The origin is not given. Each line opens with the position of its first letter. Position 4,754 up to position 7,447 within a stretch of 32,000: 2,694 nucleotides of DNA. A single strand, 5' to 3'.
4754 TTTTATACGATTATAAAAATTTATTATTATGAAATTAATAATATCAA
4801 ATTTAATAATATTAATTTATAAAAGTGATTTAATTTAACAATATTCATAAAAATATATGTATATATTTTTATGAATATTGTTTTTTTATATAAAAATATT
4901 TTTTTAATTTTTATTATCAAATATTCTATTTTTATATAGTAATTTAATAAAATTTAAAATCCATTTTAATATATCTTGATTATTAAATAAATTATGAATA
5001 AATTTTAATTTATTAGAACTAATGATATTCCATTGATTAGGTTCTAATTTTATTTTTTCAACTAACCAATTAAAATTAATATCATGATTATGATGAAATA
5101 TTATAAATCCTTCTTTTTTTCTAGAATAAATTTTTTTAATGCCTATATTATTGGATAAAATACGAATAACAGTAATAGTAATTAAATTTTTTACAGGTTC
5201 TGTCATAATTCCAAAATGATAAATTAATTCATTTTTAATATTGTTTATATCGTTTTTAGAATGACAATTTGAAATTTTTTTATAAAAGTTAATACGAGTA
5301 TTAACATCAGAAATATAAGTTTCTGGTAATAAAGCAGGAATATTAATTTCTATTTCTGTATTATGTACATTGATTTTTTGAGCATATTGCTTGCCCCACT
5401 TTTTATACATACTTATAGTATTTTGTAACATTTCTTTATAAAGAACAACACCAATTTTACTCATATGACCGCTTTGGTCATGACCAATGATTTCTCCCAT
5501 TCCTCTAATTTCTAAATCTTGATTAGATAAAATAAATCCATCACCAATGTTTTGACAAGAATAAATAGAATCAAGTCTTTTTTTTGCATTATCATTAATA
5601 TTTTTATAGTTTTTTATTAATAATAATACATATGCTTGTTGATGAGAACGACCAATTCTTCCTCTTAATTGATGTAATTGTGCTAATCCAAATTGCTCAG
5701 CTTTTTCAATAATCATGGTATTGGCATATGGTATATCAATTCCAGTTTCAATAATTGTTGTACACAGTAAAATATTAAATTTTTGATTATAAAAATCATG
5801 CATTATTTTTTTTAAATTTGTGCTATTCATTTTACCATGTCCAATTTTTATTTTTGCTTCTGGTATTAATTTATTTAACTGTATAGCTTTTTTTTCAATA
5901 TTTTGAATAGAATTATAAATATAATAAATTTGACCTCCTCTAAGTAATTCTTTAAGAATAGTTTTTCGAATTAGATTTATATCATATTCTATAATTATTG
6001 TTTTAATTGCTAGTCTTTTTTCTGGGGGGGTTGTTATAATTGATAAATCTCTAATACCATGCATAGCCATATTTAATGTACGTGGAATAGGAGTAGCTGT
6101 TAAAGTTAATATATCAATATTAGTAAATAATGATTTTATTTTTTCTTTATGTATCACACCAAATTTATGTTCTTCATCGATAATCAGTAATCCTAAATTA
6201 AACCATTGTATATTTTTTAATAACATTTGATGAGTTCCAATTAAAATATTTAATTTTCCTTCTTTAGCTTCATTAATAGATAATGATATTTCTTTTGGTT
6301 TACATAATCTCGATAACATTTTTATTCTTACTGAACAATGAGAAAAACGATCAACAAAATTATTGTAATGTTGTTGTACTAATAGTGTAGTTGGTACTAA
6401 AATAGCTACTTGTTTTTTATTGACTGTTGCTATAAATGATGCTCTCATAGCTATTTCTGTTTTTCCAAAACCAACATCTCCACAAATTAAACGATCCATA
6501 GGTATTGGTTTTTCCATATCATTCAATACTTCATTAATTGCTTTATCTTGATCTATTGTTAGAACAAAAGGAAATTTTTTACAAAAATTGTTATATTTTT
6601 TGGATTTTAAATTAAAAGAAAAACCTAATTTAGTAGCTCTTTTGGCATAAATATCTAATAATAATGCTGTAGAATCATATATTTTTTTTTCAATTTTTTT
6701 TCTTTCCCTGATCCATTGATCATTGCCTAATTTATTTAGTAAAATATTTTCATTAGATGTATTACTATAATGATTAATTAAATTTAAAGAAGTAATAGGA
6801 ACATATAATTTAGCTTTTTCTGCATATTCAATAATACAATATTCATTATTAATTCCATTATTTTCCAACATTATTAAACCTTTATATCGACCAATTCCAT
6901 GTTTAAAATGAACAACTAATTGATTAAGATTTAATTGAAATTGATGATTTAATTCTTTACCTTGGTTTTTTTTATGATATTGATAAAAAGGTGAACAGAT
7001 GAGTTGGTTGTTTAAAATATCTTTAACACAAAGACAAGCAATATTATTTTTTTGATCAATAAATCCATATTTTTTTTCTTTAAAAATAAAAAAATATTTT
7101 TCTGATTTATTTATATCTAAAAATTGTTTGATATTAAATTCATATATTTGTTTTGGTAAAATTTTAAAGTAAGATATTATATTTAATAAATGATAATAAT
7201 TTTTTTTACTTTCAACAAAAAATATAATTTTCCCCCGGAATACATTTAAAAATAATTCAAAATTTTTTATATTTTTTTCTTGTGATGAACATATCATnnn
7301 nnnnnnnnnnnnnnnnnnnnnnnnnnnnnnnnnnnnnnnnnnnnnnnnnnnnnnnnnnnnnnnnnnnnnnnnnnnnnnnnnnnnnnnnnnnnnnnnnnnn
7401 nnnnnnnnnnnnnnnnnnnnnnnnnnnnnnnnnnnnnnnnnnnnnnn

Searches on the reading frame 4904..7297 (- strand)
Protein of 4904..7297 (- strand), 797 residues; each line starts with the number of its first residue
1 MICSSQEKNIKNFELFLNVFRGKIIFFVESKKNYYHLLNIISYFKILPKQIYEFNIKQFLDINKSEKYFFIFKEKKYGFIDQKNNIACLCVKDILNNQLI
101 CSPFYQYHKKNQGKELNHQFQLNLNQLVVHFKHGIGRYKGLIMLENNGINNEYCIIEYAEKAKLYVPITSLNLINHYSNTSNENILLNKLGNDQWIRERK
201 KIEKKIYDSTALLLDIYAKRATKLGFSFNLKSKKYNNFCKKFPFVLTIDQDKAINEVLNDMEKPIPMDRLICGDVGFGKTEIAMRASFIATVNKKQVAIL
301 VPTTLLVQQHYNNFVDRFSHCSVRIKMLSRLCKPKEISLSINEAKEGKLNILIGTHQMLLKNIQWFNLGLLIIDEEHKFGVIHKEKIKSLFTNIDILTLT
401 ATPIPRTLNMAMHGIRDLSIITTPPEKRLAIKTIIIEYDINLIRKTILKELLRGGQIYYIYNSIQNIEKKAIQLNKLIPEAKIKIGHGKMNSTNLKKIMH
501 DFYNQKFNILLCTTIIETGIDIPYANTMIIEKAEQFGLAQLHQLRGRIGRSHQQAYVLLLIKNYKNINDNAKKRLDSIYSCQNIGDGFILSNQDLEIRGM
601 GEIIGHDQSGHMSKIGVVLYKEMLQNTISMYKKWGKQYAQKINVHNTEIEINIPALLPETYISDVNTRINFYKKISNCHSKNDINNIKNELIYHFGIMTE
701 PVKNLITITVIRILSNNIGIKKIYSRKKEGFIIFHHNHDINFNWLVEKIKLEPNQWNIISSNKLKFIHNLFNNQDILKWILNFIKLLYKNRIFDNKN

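Call 38: search_protein_families(library=ncbifam, proteins=[window:4904-7297:-], max_evalue=1e-10)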
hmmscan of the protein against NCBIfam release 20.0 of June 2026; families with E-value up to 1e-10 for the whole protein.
window:4904-7297:- (797 aa): 16 families
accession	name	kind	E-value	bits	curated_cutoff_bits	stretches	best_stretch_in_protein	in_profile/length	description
NF007966.0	PRK10689.1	equivalog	3.4e-280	932.5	1329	1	5-792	366-1147/1148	transcription-repair coupling factor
TIGR00580.2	mfd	equivalog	1.5e-254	847.6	800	1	7-723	210-906/907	transcription-repair coupling factor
NF008168.0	PRK10917.2-2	equivalog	9.5e-121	404.5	718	1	219-612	336-738/795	ATP-dependent DNA helicase RecG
NF008165.0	PRK10917.1-3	equivalog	1.1e-118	397.6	711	1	218-612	237-635/692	ATP-dependent DNA helicase RecG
TIGR00643.1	recG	equivalog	1.2e-115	387.6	659.4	1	198-617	182-612/629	ATP-dependent DNA helicase RecG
NF008170.0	PRK10917.2-4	equivalog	1.1e-100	337.8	975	1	219-610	374-769/826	ATP-dependent DNA helicase RecG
NF008163.0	PRK10917.1-1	equivalog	7.2e-95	318.7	796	1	182-637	205-670/692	ATP-dependent DNA helicase RecG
NF008164.0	PRK10917.1-2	equivalog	4.3e-92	309.5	785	1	221-611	252-645/704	ATP-dependent DNA helicase RecG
NF008166.0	PRK10917.1-4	equivalog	1.2e-86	291.4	864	1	230-611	261-655/705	ATP-dependent DNA helicase RecG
NF008167.0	PRK10917.2-1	equivalog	9.4e-71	238.9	995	1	236-617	275-692/744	ATP-dependent DNA helicase RecG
NF008169.0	PRK10917.2-3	equivalog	1.2e-58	199.1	555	1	216-612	202-583/610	ATP-dependent DNA helicase RecG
NF004066.1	PRK05580.1-3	equivalog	1.1e-17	63.6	813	1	131-378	139-378/788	primosomal protein N'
TIGR00595.1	priA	equivalog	1e-15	57.3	230.35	1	270-380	1-106/509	replication restart helicase PriA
NF004067.0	PRK05580.1-4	equivalog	1.1e-13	50.5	763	1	236-379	195-330/737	primosomal protein N'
NF010337.0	PRK13766.1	equivalog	2.8e-11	42.3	610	0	465-563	384-480/781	Hef nuclease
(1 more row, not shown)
